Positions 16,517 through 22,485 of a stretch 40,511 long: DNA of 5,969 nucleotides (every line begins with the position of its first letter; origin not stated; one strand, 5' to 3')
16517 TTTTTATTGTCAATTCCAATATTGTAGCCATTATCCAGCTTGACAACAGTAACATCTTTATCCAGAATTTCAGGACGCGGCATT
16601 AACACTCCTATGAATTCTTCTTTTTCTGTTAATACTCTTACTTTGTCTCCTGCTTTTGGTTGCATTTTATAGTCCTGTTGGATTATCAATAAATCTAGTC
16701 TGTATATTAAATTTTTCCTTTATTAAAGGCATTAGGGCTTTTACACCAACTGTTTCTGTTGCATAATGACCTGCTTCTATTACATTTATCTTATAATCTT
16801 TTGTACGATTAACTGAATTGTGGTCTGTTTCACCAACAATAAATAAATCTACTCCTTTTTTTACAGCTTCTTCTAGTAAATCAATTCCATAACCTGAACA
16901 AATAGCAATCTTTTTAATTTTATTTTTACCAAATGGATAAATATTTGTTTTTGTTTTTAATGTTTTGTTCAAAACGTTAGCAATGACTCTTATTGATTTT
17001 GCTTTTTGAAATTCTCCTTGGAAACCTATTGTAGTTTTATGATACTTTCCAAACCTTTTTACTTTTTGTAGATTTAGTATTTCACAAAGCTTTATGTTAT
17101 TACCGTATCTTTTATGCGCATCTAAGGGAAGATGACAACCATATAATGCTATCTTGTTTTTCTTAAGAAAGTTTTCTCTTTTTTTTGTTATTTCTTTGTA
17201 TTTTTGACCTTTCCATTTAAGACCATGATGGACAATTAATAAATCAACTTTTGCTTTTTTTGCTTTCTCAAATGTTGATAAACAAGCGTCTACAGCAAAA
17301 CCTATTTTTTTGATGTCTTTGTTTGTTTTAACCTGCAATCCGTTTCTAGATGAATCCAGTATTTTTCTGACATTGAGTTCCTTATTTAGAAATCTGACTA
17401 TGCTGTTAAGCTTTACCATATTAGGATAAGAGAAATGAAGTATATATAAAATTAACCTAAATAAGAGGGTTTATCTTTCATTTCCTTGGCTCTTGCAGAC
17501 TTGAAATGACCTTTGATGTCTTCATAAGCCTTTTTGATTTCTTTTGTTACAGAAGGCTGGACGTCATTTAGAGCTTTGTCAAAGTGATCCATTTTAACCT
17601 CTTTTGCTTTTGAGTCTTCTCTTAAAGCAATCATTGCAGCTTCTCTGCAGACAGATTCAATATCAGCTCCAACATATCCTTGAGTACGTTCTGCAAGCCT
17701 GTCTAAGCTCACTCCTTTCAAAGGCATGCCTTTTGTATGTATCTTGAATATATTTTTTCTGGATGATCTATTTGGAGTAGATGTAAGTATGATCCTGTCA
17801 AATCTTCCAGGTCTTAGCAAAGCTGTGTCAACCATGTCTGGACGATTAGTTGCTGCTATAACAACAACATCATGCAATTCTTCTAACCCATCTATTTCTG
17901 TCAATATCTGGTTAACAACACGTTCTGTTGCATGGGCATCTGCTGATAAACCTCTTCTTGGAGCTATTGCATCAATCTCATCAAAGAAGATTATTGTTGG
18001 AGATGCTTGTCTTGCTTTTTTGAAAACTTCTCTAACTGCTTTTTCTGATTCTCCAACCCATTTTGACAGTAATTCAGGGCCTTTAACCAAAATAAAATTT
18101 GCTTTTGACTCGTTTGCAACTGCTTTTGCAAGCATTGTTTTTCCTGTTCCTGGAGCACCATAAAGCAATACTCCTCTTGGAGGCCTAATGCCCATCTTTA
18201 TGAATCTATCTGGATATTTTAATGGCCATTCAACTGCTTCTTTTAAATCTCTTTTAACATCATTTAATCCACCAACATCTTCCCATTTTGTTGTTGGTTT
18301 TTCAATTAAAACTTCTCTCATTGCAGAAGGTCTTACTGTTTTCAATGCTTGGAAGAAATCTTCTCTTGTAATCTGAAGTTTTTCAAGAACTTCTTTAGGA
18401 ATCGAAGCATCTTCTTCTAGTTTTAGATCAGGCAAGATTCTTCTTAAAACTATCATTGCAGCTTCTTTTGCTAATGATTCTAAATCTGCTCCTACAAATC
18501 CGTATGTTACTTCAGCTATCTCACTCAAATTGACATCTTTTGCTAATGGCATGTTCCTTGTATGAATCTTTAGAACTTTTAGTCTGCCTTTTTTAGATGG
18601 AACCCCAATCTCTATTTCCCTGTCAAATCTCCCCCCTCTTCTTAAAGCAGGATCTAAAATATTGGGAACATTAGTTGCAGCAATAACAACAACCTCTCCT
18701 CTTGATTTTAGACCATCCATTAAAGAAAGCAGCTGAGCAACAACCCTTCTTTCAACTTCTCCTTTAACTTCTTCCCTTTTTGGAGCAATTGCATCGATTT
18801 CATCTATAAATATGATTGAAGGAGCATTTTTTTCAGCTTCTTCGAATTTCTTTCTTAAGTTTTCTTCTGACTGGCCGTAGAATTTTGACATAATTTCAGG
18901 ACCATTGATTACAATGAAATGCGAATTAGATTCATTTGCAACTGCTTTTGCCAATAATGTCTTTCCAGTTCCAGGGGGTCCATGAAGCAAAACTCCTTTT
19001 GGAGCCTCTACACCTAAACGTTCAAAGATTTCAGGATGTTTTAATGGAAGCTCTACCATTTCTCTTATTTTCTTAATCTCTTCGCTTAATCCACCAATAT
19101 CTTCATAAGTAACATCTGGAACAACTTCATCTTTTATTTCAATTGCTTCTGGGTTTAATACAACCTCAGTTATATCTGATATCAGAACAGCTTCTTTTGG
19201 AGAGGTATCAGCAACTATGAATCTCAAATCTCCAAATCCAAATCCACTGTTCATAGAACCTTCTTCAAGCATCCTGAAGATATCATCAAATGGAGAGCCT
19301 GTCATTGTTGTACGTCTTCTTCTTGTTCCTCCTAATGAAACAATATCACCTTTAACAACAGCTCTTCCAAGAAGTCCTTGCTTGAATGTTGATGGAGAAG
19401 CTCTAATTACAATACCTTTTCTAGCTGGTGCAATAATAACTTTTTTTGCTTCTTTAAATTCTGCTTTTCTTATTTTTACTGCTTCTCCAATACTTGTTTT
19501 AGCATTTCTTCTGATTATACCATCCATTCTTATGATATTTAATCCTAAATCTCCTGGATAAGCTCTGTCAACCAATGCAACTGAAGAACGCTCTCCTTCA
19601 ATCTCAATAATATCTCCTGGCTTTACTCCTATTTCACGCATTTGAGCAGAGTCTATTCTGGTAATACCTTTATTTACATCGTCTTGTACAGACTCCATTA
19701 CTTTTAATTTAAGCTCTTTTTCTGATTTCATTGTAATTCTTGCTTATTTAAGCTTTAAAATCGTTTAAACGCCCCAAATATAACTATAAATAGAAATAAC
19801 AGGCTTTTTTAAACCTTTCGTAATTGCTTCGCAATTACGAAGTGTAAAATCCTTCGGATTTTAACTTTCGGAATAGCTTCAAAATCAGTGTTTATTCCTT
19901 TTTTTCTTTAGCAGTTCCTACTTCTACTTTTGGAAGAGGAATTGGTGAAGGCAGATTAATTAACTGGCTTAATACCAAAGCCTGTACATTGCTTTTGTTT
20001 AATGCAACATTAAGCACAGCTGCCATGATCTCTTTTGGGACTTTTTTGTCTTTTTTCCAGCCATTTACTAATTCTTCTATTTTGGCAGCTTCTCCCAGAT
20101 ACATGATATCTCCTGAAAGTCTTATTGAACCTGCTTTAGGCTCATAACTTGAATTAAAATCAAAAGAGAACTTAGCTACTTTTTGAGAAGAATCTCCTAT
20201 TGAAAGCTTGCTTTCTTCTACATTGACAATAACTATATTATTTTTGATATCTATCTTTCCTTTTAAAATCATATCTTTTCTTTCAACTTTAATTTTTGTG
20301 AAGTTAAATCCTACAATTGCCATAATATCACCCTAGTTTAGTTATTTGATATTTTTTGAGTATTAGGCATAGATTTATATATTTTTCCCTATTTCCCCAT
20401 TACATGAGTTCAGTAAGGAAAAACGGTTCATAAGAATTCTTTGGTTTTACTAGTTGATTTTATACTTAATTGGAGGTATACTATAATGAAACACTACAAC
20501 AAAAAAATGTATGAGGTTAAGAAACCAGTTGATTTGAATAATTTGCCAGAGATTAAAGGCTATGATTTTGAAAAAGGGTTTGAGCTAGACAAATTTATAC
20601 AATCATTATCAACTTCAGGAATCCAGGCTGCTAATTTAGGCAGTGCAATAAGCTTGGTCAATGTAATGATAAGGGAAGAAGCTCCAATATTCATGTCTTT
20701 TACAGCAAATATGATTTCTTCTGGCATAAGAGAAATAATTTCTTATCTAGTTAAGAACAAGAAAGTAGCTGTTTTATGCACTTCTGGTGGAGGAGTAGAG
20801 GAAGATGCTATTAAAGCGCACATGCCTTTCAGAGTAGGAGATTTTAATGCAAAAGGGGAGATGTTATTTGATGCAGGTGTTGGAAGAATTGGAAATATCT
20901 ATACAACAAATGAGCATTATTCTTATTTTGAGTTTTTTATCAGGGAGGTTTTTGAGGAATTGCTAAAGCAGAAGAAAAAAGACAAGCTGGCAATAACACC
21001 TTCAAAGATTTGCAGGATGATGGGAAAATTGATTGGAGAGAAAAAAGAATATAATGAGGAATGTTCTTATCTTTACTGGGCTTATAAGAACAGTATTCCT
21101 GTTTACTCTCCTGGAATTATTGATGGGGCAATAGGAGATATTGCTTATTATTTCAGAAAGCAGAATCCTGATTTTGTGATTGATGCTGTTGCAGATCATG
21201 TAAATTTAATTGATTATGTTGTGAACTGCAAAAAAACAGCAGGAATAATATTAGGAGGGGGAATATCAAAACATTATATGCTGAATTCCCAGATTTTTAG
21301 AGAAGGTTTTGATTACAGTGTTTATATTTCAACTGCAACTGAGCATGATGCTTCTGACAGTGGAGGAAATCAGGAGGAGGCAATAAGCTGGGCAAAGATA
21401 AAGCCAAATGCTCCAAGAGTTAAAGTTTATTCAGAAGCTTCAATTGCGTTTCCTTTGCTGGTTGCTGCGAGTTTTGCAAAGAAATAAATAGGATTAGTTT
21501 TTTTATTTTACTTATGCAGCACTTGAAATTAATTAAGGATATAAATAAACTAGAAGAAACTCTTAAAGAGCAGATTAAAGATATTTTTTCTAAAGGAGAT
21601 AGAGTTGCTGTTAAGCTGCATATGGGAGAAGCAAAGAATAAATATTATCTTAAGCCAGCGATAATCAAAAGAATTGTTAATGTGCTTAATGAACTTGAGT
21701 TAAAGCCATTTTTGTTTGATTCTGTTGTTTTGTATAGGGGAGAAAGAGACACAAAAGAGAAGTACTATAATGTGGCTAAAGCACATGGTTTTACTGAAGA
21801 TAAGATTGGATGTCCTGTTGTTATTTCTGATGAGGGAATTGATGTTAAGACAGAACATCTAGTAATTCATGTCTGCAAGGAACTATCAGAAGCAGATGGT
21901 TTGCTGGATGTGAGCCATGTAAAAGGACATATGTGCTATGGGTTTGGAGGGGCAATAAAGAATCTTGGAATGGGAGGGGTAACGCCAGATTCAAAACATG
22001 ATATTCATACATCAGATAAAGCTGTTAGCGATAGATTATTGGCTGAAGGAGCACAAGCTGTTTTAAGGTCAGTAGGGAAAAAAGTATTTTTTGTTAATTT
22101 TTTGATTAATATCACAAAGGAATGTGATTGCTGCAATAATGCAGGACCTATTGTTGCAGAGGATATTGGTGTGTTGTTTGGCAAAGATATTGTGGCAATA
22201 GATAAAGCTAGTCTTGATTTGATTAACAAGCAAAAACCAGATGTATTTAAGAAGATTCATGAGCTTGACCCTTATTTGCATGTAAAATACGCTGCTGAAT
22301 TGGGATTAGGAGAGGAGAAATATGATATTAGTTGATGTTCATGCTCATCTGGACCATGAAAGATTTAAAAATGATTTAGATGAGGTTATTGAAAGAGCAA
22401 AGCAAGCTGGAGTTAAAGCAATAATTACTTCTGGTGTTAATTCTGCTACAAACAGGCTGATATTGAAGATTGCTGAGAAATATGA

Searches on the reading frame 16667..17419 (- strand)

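Call 20: search_protein_families(library=pfam, proteins=[window:16667-17419:-], max_evalue=0.001)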
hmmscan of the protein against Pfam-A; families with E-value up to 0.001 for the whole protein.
window:16667-17419:- (250 aa): 1 family
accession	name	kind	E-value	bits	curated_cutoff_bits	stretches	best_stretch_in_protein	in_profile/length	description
PF01784.24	DUF34_NIF3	-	3e-62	211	23.4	1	3-245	2-251/256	Duf34/NIF3 (NGG1p interacting factor 3)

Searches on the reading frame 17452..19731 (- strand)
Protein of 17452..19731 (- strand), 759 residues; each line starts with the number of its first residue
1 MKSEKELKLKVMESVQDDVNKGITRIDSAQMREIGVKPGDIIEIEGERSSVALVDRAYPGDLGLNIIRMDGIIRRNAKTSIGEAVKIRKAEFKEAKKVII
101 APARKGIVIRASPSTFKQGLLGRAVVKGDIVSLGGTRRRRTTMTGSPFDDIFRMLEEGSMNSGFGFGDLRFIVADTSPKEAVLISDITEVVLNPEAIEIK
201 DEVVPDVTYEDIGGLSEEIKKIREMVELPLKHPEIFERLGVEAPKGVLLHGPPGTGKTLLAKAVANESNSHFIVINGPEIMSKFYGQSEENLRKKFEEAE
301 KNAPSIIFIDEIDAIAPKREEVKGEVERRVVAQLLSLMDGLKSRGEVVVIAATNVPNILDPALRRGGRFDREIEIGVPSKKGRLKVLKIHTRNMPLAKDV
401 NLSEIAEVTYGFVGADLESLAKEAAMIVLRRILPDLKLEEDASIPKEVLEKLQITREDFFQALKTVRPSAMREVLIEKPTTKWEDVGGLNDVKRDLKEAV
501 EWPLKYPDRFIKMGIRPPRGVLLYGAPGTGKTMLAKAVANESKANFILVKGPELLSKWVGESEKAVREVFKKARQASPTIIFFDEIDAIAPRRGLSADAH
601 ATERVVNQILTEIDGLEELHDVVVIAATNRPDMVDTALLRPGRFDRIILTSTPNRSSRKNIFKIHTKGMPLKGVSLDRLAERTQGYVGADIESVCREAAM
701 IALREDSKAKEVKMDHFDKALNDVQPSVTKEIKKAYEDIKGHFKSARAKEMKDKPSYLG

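Call 20: search_protein_families(library=pfam, proteins=[window:17452-19731:-], max_evalue=0.001)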
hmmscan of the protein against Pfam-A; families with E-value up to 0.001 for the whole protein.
window:17452-19731:- (759 aa): 47 families (the best 25 are shown)
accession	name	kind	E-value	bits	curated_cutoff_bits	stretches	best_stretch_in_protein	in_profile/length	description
PF00004.35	AAA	-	6.4e-97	321.5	21.2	2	247-376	1-130/131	ATPase family associated with various cellular activities (AAA)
PF17862.7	AAA_lid_3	-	2.2e-32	110.6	27.2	2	674-719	2-45/45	AAA+ lid domain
PF02359.24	CDC48_N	-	4.2e-25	88.2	35.1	1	8-91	1-84/85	Cell division protein 48 (CDC48), N-terminal domain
PF13191.12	AAA_16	-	3e-16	60.8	32.6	2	236-349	16-136/167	AAA ATPase domain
PF07724.20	AAA_2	-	6.3e-15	56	27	2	247-340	6-101/166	AAA domain (Cdc48 subfamily)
PF05496.18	RuvB_N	-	1.3e-14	54.7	27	2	242-322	31-103/159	Holliday junction DNA helicase RuvB P-loop domain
PF13173.12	AAA_14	-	8.1e-13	48.9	27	2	246-328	4-87/129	AAA domain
PF13401.12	AAA_22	-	7e-12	46.2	27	0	247-339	8-109/130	AAA domain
PF07728.20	AAA_5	-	7.7e-12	45.8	22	1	520-592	1-81/139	AAA domain (dynein-related subfamily)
PF06068.19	TIP49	-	5.8e-11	42.6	23.8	1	244-289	50-97/347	TIP49 P-loop domain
PF13671.12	AAA_33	-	1.2e-10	42.3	27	1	247-355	2-80/143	AAA domain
PF20720.3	nSTAND3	-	1.7e-08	34.7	27.2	0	521-585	20-73/155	Novel STAND NTPase 3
PF13521.12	AAA_28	-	3.9e-08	34.1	27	0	247-299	2-50/164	AAA domain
PF00158.32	Sigma54_activat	-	5.7e-08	33.1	20.2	0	244-288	22-74/168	Sigma-54 interaction domain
PF24883.2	NPHP3_N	-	1.6e-07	32.1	24.8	0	246-271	24-49/164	Nephrocystin 3, N-terminal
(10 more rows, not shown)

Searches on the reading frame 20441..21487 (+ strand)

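Call 20: search_protein_families(library=pfam, proteins=[window:20441-21487:+], max_evalue=0.001)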
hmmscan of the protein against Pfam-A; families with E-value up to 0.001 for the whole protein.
window:20441-21487:+ (348 aa): 1 family
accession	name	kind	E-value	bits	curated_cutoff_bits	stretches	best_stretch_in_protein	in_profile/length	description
PF01916.23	DS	-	3.8e-95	318.9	27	1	52-343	2-287/288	Deoxyhypusine synthase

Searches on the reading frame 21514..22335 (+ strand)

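Call 20: search_protein_families(library=pfam, proteins=[window:21514-22335:+], max_evalue=0.001)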
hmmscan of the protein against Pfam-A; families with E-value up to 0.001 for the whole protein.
window:21514-22335:+ (273 aa): 1 family
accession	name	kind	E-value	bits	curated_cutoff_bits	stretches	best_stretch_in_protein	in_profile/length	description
PF04015.17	DUF362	-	8.2e-33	114.6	24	1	31-235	1-200/200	Domain of unknown function (DUF362)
